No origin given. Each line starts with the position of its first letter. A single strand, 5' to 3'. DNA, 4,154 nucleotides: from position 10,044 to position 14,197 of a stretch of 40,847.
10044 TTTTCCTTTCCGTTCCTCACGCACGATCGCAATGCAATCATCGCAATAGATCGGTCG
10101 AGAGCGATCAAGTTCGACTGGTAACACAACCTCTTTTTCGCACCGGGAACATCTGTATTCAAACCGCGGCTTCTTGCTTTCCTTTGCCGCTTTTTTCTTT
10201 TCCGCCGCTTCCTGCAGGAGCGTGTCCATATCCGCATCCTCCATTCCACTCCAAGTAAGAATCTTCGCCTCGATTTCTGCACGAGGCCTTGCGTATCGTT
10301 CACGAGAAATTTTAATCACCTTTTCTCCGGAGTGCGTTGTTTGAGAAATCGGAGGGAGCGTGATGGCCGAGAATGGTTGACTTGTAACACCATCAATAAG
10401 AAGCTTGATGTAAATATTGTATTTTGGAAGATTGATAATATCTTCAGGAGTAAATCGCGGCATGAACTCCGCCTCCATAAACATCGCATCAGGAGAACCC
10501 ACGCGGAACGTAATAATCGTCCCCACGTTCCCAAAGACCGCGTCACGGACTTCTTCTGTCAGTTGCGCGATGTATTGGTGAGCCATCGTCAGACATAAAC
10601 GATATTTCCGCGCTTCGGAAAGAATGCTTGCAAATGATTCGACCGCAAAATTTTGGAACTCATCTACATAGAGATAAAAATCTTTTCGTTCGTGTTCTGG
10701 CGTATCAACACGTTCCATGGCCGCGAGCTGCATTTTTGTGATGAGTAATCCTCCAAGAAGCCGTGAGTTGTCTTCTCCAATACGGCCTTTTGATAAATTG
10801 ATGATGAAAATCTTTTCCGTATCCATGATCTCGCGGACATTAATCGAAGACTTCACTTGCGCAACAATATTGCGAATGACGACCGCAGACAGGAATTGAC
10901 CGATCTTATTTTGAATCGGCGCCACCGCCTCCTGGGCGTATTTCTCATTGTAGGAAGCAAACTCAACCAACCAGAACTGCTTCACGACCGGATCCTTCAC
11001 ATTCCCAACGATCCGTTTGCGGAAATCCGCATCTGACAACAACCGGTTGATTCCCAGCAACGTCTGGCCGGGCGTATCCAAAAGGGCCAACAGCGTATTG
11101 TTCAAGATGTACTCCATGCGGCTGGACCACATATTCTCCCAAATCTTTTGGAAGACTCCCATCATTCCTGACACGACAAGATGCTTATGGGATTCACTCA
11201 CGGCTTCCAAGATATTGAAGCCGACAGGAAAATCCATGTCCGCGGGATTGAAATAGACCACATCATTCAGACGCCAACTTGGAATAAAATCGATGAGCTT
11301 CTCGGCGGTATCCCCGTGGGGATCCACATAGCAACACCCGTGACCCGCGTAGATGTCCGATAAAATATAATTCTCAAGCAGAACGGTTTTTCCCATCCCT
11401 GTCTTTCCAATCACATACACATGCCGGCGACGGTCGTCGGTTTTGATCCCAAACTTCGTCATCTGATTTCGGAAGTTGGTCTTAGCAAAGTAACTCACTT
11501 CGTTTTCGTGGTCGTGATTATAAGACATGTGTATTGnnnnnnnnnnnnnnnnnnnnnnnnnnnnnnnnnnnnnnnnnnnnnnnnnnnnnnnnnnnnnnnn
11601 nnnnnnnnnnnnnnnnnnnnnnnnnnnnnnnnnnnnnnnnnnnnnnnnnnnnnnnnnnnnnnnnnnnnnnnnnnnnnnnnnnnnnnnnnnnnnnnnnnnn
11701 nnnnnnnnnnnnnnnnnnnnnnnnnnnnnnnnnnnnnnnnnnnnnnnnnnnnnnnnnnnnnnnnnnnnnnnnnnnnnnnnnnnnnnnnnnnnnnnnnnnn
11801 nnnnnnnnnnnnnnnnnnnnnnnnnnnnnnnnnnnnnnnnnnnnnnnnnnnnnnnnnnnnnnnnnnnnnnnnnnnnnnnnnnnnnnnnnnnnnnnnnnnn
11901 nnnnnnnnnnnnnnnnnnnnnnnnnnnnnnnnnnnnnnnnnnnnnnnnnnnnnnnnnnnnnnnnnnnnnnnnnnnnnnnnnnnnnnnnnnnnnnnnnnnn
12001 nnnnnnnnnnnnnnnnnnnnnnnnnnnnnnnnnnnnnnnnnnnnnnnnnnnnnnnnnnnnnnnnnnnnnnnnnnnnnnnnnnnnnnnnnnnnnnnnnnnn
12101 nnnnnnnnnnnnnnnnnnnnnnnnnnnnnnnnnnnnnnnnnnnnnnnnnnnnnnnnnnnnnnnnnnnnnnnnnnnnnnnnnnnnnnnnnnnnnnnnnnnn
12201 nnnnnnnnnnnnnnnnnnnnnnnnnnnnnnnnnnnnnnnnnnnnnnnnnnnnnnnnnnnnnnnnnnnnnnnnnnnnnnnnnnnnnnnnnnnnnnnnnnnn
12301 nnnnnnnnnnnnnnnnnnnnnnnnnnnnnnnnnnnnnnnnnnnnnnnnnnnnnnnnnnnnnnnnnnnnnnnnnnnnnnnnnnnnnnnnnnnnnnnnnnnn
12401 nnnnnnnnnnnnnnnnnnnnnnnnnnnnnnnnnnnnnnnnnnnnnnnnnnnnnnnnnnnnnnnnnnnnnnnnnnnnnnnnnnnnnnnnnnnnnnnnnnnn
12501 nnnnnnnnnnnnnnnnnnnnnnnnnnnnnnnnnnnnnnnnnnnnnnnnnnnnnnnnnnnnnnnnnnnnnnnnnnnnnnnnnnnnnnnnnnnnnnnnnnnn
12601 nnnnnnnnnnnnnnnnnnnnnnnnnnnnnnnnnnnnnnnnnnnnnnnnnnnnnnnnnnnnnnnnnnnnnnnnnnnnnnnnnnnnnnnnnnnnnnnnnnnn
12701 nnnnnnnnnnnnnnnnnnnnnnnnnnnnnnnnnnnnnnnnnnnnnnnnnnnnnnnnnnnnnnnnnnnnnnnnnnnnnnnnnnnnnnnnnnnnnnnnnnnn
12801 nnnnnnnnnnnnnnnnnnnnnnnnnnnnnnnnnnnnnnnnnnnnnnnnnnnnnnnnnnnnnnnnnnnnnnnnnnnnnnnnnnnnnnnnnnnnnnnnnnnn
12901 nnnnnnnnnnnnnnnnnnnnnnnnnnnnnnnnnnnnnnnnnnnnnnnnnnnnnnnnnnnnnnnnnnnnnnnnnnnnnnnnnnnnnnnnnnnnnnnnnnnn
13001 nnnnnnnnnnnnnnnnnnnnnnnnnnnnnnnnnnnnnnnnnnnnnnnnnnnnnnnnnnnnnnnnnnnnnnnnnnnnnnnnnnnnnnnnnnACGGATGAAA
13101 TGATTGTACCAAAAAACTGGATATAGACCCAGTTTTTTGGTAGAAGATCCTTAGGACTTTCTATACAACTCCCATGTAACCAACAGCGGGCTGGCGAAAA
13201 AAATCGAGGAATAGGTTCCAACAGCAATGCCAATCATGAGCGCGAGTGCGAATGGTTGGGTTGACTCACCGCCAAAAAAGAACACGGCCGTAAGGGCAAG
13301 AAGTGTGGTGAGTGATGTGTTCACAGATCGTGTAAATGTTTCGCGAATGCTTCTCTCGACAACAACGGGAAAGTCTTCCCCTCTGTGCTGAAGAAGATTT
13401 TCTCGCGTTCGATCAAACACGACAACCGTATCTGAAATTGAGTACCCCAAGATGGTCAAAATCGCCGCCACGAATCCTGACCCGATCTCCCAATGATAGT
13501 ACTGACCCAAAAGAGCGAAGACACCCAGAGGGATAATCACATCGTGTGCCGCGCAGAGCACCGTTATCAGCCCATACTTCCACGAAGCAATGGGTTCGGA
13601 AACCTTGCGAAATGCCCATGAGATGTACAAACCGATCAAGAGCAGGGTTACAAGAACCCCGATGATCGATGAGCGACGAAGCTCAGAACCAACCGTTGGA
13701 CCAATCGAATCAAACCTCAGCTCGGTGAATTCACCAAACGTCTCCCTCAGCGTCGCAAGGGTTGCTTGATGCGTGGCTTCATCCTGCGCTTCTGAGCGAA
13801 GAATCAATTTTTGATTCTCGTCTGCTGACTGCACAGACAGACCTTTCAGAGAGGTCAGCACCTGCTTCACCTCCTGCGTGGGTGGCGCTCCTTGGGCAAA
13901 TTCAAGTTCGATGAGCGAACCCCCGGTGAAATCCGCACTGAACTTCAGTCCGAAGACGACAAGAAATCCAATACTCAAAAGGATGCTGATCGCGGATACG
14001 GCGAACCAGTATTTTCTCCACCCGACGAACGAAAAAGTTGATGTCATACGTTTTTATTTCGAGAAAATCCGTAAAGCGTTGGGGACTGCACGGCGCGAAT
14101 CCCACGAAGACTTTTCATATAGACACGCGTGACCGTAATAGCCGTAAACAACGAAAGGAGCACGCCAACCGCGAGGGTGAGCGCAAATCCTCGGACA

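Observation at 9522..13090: Orphan split coupling-protein pair: membrane protein plus soluble VirD4/TraD-like ATPase, in an operon with uppP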

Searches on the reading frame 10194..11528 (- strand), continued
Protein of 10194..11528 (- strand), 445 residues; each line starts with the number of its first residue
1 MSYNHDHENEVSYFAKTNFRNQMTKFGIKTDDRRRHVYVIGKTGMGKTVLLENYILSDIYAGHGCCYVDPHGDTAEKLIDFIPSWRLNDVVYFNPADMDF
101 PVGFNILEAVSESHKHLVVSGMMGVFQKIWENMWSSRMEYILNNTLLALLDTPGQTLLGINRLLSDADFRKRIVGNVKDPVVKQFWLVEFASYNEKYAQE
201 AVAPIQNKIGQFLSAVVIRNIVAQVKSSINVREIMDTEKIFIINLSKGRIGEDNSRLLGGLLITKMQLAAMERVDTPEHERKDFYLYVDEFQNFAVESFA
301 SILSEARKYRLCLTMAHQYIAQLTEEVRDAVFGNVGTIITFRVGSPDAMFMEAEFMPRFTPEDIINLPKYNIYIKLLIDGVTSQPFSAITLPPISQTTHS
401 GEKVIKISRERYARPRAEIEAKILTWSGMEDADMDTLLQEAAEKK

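Call 69: find_homologous_proteins(query=L089:4762-5997:+, max_evalue=0.001)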
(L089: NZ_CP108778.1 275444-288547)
Query L089:4762-5997:+ (412 aa): 99 proteins with E <= 0.001 among 8000 candidates.
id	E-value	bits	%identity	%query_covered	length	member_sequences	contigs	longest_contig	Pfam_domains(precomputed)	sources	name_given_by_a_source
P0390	6.0e-115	403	54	97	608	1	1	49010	PF26449.1,PF10412.16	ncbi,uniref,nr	ncbi:type IV secretion system DNA-binding domain-containing protein [Streptomyces sp. ISL-100]|unire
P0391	2.7e-108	381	59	82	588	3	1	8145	PF26449.1,PF10412.16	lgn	-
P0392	8.9e-108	379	51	99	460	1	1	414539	PF26449.1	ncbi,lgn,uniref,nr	ncbi:hypothetical protein [Streptomyces yunnanensis]|uniref:DUF8128 domain-containing protein n=1 Ta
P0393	1.0e-103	366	51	95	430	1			PF26449.1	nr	nr:hypothetical protein [Streptomyces armeniacus]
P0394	2.5e-103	365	50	100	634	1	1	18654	PF26449.1,PF01935.24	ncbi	ncbi:helicase HerA domain-containing protein, partial [Streptomyces vastus]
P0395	1.2e-102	362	55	90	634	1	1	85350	PF26449.1,PF19044.7,PF12846.14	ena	-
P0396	1.9e-102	362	53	96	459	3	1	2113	PF26449.1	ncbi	-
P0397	4.7e-99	350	52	89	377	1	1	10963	PF26449.1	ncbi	ncbi:type VI secretion protein, partial [Streptomyces sp. Ru87]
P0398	2.7e-98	348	59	78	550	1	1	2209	PF26449.1,PF10412.16,PF01935.24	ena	-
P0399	2.3e-93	332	63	64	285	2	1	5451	PF26449.1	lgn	-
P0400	7.2e-87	310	45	94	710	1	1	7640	PF26449.1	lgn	-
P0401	8.7e-85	303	45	95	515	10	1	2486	-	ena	-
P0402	3.3e-84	302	45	95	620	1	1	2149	PF26449.1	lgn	-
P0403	4.7e-84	301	56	69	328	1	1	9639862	PF26449.1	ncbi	ncbi:hypothetical protein ACFQ0Q_35510 [Streptomyces aureus]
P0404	2.5e-82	295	45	95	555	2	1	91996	PF26449.1,PF01935.24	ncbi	ncbi:hypothetical protein ABH930_005819, partial [Kitasatospora sp. GAS204A]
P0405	3.0e-82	295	49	80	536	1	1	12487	PF26449.1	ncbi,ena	-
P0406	2.1e-81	292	48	81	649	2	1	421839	PF26449.1,PF01935.24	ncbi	ncbi:helicase HerA domain-containing protein, partial [Streptacidiphilus albus]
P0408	1.1e-80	290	43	88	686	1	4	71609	PF26449.1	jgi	jgi:hypothetical protein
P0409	3.2e-80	288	60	62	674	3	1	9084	PF26449.1,PF10412.16,PF01935.24,PF12696.14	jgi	jgi:hypothetical protein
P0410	2.9e-79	285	44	97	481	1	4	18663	PF26449.1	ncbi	-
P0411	1.6e-76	276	45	98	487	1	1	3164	PF26449.1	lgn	-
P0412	6.8e-75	271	44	94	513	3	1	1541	PF26449.1,PF01935.24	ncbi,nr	ncbi:MAG: DUF87 domain-containing protein, partial [Actinobacteria bacterium]|nr:DUF87 domain-contai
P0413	1.3e-74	270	44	81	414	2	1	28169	PF26449.1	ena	-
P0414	8.0e-74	267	43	96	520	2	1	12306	PF26449.1,PF01935.24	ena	-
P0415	2.3e-72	263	44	95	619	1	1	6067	PF26449.1,PF01935.24,PF01580.25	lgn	-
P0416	5.3e-72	261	60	58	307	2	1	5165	PF26449.1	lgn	-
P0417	1.2e-71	260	44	87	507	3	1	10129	PF26449.1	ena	-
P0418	1.7e-71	260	44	95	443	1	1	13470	PF26449.1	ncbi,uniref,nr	ncbi:hypothetical protein [Frankia sp. CiP3]|uniref:hypothetical protein n=1 Tax=Frankia sp. CiP3 Ta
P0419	3.4e-71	259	48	81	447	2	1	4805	PF26449.1,PF01935.24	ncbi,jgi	-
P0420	3.7e-71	259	45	88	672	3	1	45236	PF01935.24,PF01580.25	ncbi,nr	ncbi:type VI secretion protein [Frankia sp. R43]|nr:type VI secretion protein [Frankia sp. R43]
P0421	2.0e-70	256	43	92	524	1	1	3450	PF26449.1,PF10412.16,PF01935.24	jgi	jgi:hypothetical protein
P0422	3.7e-68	249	43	92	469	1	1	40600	PF26449.1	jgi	jgi:hypothetical protein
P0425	2.6e-67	246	47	80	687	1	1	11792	PF26449.1,PF10412.16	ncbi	ncbi:MAG: type IV secretion system DNA-binding domain-containing protein [Acidimicrobiia bacterium]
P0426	1.1e-66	244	44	89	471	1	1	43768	PF26449.1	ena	-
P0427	6.6e-65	238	42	83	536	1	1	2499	PF26449.1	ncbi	ncbi:MAG: type VI secretion protein, partial [Frankia sp.]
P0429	6.0e-64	235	43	93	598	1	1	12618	PF26449.1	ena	-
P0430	7.9e-64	234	43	87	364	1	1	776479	PF26449.1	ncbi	ncbi:type VI secretion protein, partial [Frankia sp. R43]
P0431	9.1e-63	231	41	84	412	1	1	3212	PF26449.1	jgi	jgi:hypothetical protein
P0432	1.2e-62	231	46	68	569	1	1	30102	PF26449.1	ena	-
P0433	1.3e-62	230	54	58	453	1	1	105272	PF26449.1,PF01935.24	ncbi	-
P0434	2.9e-62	229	47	68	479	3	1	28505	PF26449.1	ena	-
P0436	8.1e-60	221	40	91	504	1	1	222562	PF26449.1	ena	-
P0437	1.3e-59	221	38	88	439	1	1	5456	PF26449.1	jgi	jgi:hypothetical protein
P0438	1.8e-59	220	41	95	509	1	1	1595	PF26449.1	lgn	-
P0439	1.6e-58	217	41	84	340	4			PF26449.1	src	-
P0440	6.8e-58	215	41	81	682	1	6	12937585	PF26449.1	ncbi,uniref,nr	ncbi:type IV secretory system conjugative DNA transfer family protein [Nonomuraea rubra]|uniref:DUF8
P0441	3.9e-57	212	56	50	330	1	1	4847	PF26449.1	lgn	-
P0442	2.1e-56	210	40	86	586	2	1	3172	PF26449.1,PF10412.16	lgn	-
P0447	6.0e-52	195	47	37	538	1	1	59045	PF26449.1,PF01935.24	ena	-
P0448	1.2e-51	194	51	51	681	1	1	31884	PF26449.1,PF10412.16,PF02534.21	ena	-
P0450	1.6e-50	191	42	72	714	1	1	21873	PF26449.1,PF10412.16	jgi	jgi:hypothetical protein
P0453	4.4e-48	183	46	68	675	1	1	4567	PF26449.1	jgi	jgi:hypothetical protein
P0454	2.2e-47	180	48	54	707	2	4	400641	PF10412.16,PF02534.21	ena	-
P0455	2.5e-47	180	49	39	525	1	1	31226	PF26449.1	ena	-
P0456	3.1e-47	180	42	36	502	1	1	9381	PF26449.1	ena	-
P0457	3.9e-47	179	49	52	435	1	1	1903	PF26449.1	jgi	jgi:hypothetical protein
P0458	7.3e-47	179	51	55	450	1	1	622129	PF01935.24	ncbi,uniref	ncbi:DUF87 domain-containing protein [Streptomyces sp. PmtA]|uniref:helicase HerA domain-containing 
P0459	2.9e-46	177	45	58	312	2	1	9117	PF26449.1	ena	-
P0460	3.3e-46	176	43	53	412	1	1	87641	PF26449.1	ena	-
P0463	1.2e-44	171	46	59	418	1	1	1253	PF26449.1,PF01935.24,PF01580.25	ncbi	ncbi:MAG: helicase HerA domain-containing protein, partial [Actinomycetes bacterium]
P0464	8.7e-44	168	47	58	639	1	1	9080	PF26449.1,PF10412.16,PF01935.24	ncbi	ncbi:MAG: type IV secretion system DNA-binding domain-containing protein, partial [Pseudonocardiacea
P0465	5.3e-43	166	46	64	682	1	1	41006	PF26449.1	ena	-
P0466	8.3e-43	165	35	96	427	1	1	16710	PF26449.1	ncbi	ncbi:MAG: type VI secretion protein, partial [Acidimicrobiales bacterium]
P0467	3.6e-41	160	44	57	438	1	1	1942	PF26449.1,PF01935.24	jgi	jgi:hypothetical protein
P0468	3.7e-40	156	35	91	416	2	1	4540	PF26449.1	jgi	jgi:hypothetical protein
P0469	2.8e-39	154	36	77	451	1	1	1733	PF26449.1,PF02618.22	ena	-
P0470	1.7e-37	148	42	48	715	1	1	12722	PF26449.1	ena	-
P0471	5.1e-35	140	43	58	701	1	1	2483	PF10412.16,PF01935.24,PF12696.14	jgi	jgi:hypothetical protein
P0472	1.6e-34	138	45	47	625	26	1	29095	PF10412.16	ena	-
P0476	5.7e-33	133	46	53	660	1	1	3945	PF10412.16,PF01935.24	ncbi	ncbi:MAG: helicase HerA domain-containing protein, partial [Pseudonocardiaceae bacterium]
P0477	1.0e-31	129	36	83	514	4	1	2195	PF26449.1,PF10412.16,PF01935.24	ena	-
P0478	3.8e-30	123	46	49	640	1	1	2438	PF10412.16,PF01935.24,PF02534.21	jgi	jgi:hypothetical protein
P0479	3.9e-27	114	57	33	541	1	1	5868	PF10412.16,PF01935.24,PF12696.14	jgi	jgi:Helicase HerA, central domain/TraM recognition site of TraD and TraG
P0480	2.8e-26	111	66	24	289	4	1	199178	PF10412.16,PF01935.24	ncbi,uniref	ncbi:DUF87 domain-containing protein, partial [Streptomyces antimycoticus]|uniref:helicase HerA doma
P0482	4.3e-24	104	46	35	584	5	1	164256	PF10412.16,PF01935.24,PF02534.21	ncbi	-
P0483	9.9e-22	96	36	67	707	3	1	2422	PF26449.1,PF10412.16,PF01935.24,PF13401.13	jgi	jgi:hypothetical protein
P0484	7.0e-19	86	50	32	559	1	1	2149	PF10412.16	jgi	jgi:hypothetical protein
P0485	1.3e-18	85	38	58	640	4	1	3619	PF26449.1,PF10412.16,PF13401.13,PF12696.14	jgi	jgi:hypothetical protein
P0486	1.8e-18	85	51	31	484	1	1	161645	PF01935.24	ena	-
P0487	4.5e-17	80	36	57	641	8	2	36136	PF26449.1,PF10412.16,PF01935.24,PF12696.14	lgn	-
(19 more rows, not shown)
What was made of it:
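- Homologues of the N-terminal 412 aa of an Embleya plasmid T4CP carry PF26449 (DUF8128), fused in the same chain to PF10412, PF01935, PF12696 or PF02534 (call 69).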

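Call 90: predict_structure(alignment_id=A3)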
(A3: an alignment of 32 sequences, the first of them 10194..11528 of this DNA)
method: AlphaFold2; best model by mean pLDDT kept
length: 445 residues; sequences in the alignment: 32
mean_pLDDT: 58.1   pTM: 0.57
mean pLDDT of the five models: 58.1, 54.0, 38.2, 37.3, 37.1
residues with pLDDT >= 90: 1; 70-90: 159; 50-70: 109; < 50: 176
segments of 3 or more residues with pLDDT < 50: 1-5, 10-48, 291-311, 315-416, 418-420
pLDDT, mean of each block of 10 residues (from residue 1): 45 40 38 39 44 66 75 70 81 72 68 72 74 81 88 80 87 88 86 63 80 67 61 82 67 67 73 64 67 42 39 42 34 30 33 33 29 24 31 42 32 41 55 66 59
secondary structure, 60 per line:
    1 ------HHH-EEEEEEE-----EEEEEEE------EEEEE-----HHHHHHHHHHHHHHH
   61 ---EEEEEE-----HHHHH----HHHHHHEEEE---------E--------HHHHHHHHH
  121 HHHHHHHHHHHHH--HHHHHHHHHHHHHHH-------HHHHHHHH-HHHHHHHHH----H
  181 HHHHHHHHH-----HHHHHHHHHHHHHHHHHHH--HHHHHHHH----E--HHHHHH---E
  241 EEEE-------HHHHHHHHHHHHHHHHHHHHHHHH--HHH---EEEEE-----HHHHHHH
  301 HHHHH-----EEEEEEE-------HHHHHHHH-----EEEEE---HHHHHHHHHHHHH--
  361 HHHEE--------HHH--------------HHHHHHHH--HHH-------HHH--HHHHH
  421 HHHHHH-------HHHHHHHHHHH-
elements in order: E11-17 E23-29 E36-40 H46-60 E64-69 H75-79 H84-89 E90-93 H112-133 H136-150 H158-165 H167-175 H180-189 H195-213 H216-223 H231-236 E240-244 H252-275 E284-288 H294-305 E311-317 H325-332 E338-342 H346-358 H391-398 H416-426 H434-444
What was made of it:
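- On Type IV coupling protein (VirD4/TraD/TraG/TrwB family): The AF2 model has a helical block at aa 112-223 (call 90).
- The ATPase model has low confidence (pLDDT 58, call 90).
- Tried and rejected: The second structure job went to the ATPase instead, and that model had low confidence because the alignment was too shallow (pLDDT 58, call 90).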

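Call 92: search_protein_families(library=pfam, proteins=[L087:5953-7140:+], max_evalue=0.001)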
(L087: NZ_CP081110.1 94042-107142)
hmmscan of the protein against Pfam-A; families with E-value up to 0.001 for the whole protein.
L087:5953-7140:+ (395 aa): 7 families
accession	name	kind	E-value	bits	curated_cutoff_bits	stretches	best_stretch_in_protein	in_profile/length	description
PF10412.15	TrwB_AAD_bind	-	3.5e-11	43.1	20.5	1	31-164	15-146/387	Type IV secretion-system coupling protein DNA-binding domain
PF01935.23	DUF87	-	6.3e-06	26.9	23.2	1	24-102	15-84/220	Helicase HerA, central domain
PF13401.12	AAA_22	-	8.2e-06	26.6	27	0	32-80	6-33/130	AAA domain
PF13191.12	AAA_16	-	3.9e-05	24.7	32.6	0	29-158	22-124/167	AAA ATPase domain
PF02534.20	T4SS-DNA_transf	-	0.00038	19.9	20.1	0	27-318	44-346/468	Type IV secretory system Conjugative DNA transfer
PF25199.1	nSTAND_NTPase5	-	0.00054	20.2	34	0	30-74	40-85/145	Novel STAND NTPase 5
PF12696.13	TraG-D_C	-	0.00088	19.6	22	0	277-335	2-65/126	TraM recognition site of TraD and TraG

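Call 93: fold_search(model_id=the predicted structure, library=pdb)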
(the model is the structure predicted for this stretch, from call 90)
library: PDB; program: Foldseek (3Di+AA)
matches with E <= 10: 285; with E <= 0.001: 24
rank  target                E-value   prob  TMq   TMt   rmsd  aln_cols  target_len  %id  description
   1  6sz9_A                3.4e-09  1.00  0.49  0.47  18.8       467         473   14  Type IV Coupling Complex (T4CC) from L. pneumophila. (released 2020-05-13)
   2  1e9s_L                1.3e-07  1.00  0.46  0.48   9.6       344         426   16  Bacterial conjugative coupling protein TrwBdeltaN70. Unbound monoclinic form. (released 2001-02-06)
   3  1e9s_E                2.5e-07  1.00  0.46  0.48   9.6       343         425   16  Bacterial conjugative coupling protein TrwBdeltaN70. Unbound monoclinic form. (released 2001-02-06)
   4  1e9s_A                2.6e-07  1.00  0.44  0.46   9.7       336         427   16  Bacterial conjugative coupling protein TrwBdeltaN70. Unbound monoclinic form. (released 2001-02-06)
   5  1e9s_B                2.9e-07  1.00  0.46  0.48   9.6       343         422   16  Bacterial conjugative coupling protein TrwBdeltaN70. Unbound monoclinic form. (released 2001-02-06)
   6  1e9s_I                3.3e-07  1.00  0.46  0.48   9.6       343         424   16  Bacterial conjugative coupling protein TrwBdeltaN70. Unbound monoclinic form. (released 2001-02-06)
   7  1e9s_J                3.6e-07  1.00  0.46  0.48   9.6       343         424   16  Bacterial conjugative coupling protein TrwBdeltaN70. Unbound monoclinic form. (released 2001-02-06)
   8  1e9s_M                3.8e-07  1.00  0.46  0.48   9.6       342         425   16  Bacterial conjugative coupling protein TrwBdeltaN70. Unbound monoclinic form. (released 2001-02-06)
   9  1e9s_K                4.8e-07  1.00  0.46  0.48   9.6       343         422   16  Bacterial conjugative coupling protein TrwBdeltaN70. Unbound monoclinic form. (released 2001-02-06)
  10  1e9r_G                6.3e-07  1.00  0.44  0.46   9.7       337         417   17  Bacterial conjugative coupling protein TrwBdeltaN70. Trigonal form in complex with sulphate. (released 2001-02-06)
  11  8dol_D                1.4e-06  1.00  0.49  0.42   5.6       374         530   13  Mechanism of regulation of the Helicobacter pylori Cagbeta ATPase by CagZ (released 2023-02-15)
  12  1e9s_G                1.5e-06  1.00  0.44  0.46   9.8       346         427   16  Bacterial conjugative coupling protein TrwBdeltaN70. Unbound monoclinic form. (released 2001-02-06)
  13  1e9s_F                1.6e-06  1.00  0.46  0.47   9.6       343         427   16  Bacterial conjugative coupling protein TrwBdeltaN70. Unbound monoclinic form. (released 2001-02-06)
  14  1gl6_A                1.9e-06  1.00  0.44  0.47   6.5       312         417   16  Plasmid coupling protein TrwB in complex with the non-hydrolysable GTP analogue GDPNP (released 2002-05-16)
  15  1gl7_F                2.3e-06  1.00  0.43  0.46   5.3       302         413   18  Plasmid coupling protein TrwB in complex with the non-hydrolisable ATP-analogue ADPNP. (released 2002-05-16)
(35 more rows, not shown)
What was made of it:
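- Foldseek's top 22 hits are DotL (3.4e-9), TrwB and Cag-beta (call 93).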

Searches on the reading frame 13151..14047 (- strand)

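Call 7: search_protein_families(library=pfam, proteins=[window:13151-14047:-], max_evalue=0.001)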
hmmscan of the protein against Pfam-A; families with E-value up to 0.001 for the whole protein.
window:13151-14047:- (298 aa): 2 families
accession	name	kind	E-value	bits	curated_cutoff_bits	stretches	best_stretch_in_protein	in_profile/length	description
PF02355.23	SecD_SecF_C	-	3e-56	190.3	20.5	1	99-293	5-187/189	Protein export membrane protein SecD/SecF, C-terminal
PF07549.19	Sec_GG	-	1.6e-06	27.9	20.3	1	28-53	2-27/28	SecD/SecF GG Motif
